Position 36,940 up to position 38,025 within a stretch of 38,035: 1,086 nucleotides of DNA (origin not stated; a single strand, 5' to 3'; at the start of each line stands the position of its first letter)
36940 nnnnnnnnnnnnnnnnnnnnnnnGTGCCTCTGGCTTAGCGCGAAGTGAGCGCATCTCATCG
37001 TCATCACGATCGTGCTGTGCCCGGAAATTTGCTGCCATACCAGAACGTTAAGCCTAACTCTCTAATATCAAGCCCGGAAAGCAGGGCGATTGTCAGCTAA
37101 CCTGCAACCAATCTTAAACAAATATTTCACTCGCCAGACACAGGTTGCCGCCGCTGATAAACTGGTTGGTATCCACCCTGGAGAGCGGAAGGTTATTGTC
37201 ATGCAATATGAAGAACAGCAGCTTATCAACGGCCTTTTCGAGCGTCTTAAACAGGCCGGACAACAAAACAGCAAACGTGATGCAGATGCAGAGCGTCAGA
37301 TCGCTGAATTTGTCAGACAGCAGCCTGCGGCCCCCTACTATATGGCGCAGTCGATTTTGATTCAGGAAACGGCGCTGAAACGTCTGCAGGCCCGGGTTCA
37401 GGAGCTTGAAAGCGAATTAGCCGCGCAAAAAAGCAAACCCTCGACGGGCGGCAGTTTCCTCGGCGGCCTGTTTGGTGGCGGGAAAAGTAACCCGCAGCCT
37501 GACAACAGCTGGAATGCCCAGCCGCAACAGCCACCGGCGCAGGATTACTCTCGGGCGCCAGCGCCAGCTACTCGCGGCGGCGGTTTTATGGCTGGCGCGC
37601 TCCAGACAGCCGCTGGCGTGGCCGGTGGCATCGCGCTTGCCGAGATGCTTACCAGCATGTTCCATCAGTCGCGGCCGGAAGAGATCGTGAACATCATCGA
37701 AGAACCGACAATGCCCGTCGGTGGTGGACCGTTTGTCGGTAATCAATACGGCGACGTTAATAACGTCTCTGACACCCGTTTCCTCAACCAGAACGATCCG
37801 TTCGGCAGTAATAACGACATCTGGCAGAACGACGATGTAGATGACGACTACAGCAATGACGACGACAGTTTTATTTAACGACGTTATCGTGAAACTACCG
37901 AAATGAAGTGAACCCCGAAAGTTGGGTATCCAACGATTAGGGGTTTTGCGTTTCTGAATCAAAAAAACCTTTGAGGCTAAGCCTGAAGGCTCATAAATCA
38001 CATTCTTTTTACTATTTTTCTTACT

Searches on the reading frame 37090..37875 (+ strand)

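Call 78: search_protein_families(library=pfam, proteins=[window:37090-37875:+], max_evalue=0.001)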
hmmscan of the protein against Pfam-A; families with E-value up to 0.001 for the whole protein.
window:37090-37875:+ (262 aa): 1 family
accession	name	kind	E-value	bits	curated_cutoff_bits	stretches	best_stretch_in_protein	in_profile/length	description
PF09849.14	DUF2076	-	1.7e-58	199.2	38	1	38-259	1-264/265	Uncharacterized protein conserved in bacteria (DUF2076)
